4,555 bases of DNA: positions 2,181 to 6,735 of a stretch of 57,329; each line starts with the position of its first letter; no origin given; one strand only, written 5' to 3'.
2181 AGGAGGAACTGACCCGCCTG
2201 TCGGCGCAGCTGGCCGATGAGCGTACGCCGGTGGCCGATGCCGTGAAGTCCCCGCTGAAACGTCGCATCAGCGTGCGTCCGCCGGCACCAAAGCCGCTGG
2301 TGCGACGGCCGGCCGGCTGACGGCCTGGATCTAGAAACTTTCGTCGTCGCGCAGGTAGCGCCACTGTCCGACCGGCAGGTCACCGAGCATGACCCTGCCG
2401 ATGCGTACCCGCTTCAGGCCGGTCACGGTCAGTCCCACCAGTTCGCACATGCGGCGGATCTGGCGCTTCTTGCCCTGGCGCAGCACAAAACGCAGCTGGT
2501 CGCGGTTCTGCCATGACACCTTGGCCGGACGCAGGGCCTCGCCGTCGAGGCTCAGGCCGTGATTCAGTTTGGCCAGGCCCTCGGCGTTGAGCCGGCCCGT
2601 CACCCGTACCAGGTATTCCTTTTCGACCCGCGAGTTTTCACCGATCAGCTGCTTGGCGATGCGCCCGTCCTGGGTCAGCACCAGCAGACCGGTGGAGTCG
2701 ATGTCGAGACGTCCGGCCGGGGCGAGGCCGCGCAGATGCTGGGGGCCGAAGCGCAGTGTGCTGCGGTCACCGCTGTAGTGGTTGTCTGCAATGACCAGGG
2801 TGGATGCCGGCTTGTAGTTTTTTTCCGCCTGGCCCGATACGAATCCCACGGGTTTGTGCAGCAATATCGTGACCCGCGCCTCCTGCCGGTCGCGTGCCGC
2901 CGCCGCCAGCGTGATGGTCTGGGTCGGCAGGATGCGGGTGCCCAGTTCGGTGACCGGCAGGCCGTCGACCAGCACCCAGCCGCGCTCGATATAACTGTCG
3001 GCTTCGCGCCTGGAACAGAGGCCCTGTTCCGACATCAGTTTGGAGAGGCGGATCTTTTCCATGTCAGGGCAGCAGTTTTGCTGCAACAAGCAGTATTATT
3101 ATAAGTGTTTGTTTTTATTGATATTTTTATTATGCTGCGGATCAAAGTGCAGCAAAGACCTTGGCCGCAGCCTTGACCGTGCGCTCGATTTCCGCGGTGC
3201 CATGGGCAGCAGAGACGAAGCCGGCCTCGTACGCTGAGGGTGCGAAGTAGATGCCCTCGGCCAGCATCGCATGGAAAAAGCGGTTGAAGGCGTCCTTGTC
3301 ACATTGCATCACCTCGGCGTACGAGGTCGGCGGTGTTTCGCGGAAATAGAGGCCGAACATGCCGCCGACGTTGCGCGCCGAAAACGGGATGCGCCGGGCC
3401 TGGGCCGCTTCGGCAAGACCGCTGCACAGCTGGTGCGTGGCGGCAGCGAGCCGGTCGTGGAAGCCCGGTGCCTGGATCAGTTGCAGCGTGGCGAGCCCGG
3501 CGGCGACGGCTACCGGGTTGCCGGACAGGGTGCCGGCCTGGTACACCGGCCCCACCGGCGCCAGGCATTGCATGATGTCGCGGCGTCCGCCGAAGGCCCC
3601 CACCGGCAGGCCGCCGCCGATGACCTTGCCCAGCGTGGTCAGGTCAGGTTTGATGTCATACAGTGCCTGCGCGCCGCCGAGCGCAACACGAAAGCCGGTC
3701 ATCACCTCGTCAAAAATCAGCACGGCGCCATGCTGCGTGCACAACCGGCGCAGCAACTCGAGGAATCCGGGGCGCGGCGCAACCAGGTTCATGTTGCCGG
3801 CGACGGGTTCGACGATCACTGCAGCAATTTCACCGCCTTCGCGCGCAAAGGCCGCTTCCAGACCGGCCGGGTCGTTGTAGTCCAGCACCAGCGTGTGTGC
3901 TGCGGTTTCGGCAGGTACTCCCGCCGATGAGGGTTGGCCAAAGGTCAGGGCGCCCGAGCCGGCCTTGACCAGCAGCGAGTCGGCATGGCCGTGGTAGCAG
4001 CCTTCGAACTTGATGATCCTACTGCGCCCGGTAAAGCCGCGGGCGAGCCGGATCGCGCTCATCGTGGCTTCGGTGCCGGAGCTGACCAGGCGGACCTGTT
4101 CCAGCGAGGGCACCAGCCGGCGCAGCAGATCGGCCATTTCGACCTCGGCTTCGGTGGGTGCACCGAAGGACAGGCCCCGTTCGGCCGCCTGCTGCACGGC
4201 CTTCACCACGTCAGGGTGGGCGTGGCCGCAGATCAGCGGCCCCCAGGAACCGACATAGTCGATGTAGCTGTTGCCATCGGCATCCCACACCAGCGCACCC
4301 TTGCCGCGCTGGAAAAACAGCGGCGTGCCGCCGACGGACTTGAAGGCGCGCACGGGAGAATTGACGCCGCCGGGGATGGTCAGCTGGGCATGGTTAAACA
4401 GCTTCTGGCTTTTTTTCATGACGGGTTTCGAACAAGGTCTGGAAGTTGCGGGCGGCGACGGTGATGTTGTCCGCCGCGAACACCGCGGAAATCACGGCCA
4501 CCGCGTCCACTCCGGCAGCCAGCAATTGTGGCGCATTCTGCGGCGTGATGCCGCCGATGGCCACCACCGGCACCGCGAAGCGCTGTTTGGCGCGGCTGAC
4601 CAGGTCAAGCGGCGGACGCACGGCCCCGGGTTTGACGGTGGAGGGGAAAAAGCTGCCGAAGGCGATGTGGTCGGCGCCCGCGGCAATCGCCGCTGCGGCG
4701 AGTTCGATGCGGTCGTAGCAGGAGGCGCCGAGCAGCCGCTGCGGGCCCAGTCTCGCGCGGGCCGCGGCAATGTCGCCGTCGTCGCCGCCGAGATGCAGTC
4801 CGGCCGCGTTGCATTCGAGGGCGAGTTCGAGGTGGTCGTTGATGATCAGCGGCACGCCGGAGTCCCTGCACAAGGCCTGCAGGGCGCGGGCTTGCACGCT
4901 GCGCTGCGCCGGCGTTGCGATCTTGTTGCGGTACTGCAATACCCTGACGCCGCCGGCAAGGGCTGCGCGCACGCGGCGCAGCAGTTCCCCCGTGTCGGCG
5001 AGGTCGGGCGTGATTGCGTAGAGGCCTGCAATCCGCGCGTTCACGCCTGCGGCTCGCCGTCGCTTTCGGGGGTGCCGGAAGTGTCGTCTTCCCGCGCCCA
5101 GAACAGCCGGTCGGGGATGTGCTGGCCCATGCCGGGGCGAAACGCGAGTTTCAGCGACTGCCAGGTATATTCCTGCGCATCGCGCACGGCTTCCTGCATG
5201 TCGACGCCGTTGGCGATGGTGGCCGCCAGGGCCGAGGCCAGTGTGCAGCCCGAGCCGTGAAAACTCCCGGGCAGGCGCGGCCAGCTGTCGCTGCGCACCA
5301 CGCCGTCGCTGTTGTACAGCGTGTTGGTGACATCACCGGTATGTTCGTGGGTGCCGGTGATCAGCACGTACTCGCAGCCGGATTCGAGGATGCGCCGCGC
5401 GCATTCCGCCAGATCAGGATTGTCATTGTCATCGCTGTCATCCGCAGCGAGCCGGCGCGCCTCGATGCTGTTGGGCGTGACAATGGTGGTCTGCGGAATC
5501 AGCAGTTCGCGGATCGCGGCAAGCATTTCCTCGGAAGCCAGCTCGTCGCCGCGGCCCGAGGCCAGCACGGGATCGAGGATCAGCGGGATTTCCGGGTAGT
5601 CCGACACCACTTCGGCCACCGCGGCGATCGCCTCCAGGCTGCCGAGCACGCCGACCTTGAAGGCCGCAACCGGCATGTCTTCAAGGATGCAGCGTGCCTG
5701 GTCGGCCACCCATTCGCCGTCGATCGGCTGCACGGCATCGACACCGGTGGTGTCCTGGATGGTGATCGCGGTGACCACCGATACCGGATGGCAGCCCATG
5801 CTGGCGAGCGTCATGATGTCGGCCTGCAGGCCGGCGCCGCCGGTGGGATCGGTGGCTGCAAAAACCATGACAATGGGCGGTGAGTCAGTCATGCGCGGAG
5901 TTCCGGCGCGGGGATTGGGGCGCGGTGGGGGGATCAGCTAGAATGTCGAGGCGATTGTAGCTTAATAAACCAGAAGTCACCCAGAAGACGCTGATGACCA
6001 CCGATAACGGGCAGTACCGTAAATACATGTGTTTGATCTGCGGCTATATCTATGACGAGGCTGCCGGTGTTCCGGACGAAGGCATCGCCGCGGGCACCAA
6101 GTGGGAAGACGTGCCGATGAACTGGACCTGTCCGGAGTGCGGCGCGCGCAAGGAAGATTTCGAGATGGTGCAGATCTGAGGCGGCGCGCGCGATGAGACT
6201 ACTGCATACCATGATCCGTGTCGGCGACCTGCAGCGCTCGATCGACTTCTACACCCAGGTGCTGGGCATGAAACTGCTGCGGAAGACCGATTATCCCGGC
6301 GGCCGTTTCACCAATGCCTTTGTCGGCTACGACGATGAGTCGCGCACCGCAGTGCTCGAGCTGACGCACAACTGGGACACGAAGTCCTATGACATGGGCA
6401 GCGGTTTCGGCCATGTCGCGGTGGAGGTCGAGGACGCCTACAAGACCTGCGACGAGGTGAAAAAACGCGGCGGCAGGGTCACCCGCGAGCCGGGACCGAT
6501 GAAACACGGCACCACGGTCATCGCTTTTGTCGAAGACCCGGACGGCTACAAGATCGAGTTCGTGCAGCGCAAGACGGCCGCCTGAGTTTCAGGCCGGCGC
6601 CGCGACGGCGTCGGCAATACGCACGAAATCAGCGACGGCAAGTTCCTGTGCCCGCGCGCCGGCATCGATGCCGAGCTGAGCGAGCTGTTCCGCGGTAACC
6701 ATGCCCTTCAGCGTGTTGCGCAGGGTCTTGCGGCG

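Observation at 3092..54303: Family of short, nearly pure A/T modules with a shared core, scattered through a GC-rich core region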

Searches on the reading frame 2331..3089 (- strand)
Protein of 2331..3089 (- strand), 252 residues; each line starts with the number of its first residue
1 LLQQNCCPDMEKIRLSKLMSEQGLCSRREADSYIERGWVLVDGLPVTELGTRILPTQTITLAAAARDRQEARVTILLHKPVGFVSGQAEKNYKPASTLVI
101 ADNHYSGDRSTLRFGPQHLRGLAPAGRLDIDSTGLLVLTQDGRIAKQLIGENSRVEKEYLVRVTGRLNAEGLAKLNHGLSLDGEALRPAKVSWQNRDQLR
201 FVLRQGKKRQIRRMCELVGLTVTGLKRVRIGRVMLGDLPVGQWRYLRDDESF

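Call 10: search_protein_families(library=pfam, proteins=[window:2331-3089:-])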
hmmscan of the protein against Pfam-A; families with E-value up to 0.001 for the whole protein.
window:2331-3089:- (252 aa): 2 families
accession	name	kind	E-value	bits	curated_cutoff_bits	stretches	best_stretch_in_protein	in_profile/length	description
PF00849.27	PseudoU_synth_2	-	5e-15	56.5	26.8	1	75-216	3-151/152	RNA pseudouridylate synthase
PF01479.30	S4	-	3e-07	30.5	22.8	1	14-57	2-46/48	S4 domain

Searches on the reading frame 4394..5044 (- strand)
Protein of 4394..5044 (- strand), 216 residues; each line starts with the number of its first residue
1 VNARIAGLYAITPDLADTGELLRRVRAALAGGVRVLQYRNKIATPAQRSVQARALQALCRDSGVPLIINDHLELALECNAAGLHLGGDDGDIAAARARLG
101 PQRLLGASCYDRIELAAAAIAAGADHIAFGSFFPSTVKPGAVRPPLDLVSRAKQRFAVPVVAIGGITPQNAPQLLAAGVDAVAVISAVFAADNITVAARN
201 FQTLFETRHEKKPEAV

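Call 61: search_protein_families(library=pfam, proteins=[window:4394-5044:-])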
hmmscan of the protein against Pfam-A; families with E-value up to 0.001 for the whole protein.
window:4394-5044:- (216 aa): 1 family
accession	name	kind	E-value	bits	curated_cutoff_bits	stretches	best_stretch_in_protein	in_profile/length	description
PF02581.23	TMP-TENI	-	2.6e-57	193.5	27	1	8-188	1-180/180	Thiamine monophosphate synthase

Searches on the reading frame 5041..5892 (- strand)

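Call 61: search_protein_families(library=pfam, proteins=[window:5041-5892:-])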
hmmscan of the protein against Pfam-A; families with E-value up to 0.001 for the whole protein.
window:5041-5892:- (283 aa): 2 families
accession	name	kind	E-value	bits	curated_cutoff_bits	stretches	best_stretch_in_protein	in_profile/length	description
PF08543.17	Phos_pyr_kin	-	1.9e-76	257.1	27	1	15-257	1-242/246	Phosphomethylpyrimidine kinase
PF00294.29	PfkB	-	5.4e-07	29.7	25.8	1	117-241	172-284/302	pfkB family carbohydrate kinase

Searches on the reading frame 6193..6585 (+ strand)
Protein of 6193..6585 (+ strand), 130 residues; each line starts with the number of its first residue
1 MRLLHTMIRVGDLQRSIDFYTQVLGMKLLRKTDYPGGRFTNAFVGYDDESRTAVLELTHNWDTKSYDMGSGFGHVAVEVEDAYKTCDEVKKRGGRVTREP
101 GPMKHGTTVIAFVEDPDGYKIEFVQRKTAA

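Call 61: search_protein_families(library=pfam, proteins=[window:6193-6585:+])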
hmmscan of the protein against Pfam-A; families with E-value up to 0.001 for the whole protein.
window:6193-6585:+ (130 aa): 4 families
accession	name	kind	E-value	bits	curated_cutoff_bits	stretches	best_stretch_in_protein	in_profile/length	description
PF00903.31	Glyoxalase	-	2.6e-32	112.2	20.6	1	2-123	1-121/121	Glyoxalase/Bleomycin resistance protein/Dioxygenase superfamily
PF13669.12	Glyoxalase_4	-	1.6e-10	41.7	27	1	5-108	2-106/109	Glyoxalase/Bleomycin resistance protein/Dioxygenase superfamily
PF18029.7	Glyoxalase_6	-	1.8e-05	25.8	23.6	1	7-121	3-103/106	Glyoxalase-like domain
PF13468.12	Glyoxalase_3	-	0.00059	20.4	25.1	0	5-123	3-133/176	Glyoxalase-like domain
